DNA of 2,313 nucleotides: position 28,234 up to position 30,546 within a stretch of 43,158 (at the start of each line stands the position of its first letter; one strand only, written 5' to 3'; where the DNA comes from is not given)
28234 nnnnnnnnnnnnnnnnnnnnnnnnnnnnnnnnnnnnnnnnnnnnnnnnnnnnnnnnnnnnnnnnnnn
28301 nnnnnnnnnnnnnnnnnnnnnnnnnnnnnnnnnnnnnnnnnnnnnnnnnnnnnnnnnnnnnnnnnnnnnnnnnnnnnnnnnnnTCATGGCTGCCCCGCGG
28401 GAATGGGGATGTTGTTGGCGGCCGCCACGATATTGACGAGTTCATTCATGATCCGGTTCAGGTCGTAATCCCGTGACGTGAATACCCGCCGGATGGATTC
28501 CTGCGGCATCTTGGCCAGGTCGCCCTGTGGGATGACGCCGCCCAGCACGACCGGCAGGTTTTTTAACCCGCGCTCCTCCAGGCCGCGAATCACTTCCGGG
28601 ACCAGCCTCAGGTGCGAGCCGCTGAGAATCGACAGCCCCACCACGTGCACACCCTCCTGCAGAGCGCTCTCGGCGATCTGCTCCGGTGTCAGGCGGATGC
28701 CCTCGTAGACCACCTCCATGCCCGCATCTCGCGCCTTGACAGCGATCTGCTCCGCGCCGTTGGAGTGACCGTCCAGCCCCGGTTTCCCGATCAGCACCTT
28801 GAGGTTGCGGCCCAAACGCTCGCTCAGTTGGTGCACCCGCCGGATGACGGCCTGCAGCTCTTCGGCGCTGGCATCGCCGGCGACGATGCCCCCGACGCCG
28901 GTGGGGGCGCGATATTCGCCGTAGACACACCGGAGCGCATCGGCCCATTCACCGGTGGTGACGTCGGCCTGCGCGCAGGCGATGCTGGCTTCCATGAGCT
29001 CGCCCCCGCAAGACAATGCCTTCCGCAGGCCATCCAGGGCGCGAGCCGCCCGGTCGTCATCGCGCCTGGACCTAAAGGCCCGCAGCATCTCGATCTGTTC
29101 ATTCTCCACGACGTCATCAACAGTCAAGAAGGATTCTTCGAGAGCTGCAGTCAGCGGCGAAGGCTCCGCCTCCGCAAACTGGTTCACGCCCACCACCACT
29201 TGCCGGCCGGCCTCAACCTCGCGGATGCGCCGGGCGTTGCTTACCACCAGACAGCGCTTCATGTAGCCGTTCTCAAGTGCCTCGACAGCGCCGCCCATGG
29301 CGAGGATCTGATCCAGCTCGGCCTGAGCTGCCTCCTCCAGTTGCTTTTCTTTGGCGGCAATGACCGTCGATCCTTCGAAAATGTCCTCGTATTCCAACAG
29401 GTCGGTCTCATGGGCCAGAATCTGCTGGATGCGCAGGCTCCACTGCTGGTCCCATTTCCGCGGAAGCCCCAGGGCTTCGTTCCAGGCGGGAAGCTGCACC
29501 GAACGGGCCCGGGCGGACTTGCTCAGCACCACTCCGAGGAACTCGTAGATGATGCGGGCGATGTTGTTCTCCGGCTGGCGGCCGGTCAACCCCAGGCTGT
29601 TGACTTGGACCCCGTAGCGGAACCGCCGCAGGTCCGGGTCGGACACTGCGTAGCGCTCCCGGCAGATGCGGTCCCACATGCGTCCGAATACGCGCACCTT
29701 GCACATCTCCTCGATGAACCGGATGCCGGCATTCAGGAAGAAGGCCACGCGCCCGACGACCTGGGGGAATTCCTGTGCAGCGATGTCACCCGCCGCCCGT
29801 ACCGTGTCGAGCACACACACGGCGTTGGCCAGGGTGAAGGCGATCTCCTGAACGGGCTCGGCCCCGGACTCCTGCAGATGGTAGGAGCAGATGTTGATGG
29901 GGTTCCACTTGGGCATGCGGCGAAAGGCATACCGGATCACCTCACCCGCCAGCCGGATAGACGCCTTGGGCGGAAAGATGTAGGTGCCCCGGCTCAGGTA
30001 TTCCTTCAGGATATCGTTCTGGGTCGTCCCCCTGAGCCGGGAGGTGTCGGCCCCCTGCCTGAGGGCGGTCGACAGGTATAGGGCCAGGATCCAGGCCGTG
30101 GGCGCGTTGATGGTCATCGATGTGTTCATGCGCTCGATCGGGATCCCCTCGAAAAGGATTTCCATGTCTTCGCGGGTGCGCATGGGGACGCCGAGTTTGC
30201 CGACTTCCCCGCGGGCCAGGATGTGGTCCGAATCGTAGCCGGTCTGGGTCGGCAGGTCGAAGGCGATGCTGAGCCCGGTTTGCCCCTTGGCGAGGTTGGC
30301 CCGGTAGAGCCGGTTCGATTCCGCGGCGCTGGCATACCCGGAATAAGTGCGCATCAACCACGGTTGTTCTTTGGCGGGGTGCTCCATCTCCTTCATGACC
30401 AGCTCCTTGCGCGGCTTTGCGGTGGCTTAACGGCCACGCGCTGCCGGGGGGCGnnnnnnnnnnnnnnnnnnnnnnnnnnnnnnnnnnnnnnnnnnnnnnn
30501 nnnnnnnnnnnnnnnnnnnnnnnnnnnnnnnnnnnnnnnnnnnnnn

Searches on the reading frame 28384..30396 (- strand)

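Call 21: search_protein_families(library=pfam, proteins=[window:28384-30396:-])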
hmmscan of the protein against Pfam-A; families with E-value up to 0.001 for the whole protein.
window:28384-30396:- (670 aa): 2 families
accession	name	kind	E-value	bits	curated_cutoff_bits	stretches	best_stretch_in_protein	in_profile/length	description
PF01642.28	MM_CoA_mutase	-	1.8e-126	423.1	22.1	1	9-493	43-512/512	Methylmalonyl-CoA mutase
PF02310.24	B12-binding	-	2.2e-17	63.5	32.1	1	533-626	2-94/121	B12 binding domain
